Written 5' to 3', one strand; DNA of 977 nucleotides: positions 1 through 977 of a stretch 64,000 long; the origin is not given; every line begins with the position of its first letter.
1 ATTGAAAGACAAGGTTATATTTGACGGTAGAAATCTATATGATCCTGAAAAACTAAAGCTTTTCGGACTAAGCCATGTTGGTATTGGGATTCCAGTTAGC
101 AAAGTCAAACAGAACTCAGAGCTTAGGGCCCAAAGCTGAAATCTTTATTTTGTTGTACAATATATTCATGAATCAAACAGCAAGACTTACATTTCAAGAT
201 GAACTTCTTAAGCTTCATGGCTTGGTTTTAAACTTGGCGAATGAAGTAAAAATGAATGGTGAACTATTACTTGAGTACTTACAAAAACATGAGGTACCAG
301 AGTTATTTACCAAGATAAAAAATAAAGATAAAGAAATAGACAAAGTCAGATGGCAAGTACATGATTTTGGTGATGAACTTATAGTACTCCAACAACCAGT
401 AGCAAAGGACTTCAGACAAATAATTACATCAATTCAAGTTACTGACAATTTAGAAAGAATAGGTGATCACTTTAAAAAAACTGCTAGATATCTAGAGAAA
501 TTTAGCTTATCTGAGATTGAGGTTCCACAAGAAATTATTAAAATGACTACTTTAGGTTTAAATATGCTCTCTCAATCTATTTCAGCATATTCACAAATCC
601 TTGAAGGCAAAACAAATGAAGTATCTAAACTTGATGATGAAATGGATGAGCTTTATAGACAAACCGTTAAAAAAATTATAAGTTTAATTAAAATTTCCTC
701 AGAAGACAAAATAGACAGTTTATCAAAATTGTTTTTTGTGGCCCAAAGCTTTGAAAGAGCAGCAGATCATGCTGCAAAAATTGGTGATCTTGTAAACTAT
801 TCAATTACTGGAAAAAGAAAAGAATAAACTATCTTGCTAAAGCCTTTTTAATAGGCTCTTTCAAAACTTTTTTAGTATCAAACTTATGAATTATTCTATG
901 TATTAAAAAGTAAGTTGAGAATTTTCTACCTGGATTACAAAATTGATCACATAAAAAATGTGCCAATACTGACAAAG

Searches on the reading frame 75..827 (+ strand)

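Call 84: search_protein_families(library=pfam, proteins=[window:75-827:+], max_evalue=0.0001)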
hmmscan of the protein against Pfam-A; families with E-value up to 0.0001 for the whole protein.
window:75-827:+ (250 aa): 1 family
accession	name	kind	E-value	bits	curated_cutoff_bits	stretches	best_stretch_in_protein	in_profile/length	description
PF01895.24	PhoU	-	1.4e-28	99.5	23.5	2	154-239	1-88/89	PhoU domain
